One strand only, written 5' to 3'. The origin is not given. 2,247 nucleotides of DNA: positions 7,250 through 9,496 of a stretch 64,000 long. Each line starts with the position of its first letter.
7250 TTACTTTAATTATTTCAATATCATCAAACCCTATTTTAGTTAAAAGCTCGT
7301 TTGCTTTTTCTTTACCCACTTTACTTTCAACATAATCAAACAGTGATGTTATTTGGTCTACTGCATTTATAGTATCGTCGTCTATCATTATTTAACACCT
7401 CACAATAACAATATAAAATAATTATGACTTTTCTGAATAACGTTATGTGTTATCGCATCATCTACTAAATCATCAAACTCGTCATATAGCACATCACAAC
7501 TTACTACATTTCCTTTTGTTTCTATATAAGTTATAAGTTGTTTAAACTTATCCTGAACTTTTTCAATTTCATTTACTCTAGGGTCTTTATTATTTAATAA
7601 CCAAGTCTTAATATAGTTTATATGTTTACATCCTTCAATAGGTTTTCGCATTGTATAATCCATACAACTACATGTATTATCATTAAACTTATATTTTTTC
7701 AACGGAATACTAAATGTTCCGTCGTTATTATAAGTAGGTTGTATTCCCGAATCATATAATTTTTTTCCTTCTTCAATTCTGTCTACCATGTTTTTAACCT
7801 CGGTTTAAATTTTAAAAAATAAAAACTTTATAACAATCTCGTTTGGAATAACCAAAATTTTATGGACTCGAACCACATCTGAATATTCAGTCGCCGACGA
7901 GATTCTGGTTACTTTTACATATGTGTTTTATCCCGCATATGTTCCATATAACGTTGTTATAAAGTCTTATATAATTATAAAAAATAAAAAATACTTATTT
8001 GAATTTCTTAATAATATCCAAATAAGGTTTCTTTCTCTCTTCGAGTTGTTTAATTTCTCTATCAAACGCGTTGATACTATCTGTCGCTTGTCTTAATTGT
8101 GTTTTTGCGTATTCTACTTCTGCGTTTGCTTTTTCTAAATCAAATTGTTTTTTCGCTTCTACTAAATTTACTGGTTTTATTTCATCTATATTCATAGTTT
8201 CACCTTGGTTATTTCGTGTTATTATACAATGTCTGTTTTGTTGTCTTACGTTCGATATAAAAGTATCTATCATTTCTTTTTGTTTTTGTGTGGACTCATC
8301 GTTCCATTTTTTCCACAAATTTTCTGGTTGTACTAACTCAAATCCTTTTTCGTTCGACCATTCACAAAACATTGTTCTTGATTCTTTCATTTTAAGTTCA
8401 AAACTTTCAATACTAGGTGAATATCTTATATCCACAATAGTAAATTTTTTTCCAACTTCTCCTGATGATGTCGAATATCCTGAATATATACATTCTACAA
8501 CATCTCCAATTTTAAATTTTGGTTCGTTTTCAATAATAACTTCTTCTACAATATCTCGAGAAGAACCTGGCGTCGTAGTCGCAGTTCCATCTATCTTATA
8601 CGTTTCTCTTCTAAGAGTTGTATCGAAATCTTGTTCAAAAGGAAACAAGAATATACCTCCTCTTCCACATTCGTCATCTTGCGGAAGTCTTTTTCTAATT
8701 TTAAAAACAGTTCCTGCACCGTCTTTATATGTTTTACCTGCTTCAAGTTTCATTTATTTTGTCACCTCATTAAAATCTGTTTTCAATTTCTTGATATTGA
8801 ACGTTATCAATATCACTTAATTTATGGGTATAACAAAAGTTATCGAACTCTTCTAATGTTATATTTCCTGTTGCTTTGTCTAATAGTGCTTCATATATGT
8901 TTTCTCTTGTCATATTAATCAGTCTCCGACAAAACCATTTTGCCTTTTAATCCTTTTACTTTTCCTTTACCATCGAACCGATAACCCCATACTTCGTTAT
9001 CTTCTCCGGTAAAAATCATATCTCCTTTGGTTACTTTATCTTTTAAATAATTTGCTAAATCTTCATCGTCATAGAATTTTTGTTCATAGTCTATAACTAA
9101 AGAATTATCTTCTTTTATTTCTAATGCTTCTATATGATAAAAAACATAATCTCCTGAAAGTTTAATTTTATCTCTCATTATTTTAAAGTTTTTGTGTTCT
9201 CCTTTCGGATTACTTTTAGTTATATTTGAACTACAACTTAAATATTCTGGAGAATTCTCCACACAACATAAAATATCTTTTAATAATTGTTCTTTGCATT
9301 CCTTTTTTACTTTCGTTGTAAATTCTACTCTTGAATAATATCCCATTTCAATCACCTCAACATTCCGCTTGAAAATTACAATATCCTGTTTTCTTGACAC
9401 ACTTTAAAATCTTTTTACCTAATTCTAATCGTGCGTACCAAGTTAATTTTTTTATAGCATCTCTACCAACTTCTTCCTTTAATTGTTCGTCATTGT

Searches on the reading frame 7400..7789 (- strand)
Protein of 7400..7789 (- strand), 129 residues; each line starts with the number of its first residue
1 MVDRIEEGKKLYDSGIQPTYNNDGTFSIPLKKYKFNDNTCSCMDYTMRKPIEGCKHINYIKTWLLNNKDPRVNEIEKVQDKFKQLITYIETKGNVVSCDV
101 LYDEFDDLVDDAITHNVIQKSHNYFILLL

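Call 87: search_protein_families(library=pfam, proteins=[window:7400-7789:-], max_evalue=0.01)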
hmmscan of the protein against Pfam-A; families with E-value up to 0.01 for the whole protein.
window:7400-7789:- (129 aa): 1 family
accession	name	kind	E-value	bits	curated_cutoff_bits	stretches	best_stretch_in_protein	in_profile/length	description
PF02504.20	FA_synthesis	-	0.0054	16.3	29.1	1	68-122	184-238/324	Fatty acid synthesis protein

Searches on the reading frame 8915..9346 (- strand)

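Call 87: search_protein_families(library=pfam, proteins=[window:8915-9346:-], max_evalue=0.01)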
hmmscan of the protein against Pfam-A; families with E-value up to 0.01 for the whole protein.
window:8915-9346:- (143 aa): 1 family
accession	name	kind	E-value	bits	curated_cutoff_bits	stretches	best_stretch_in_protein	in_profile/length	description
PF00129.23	MHC_I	-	0.0014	18.7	28.3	1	30-101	54-127/179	Class I Histocompatibility antigen, domains alpha 1 and 2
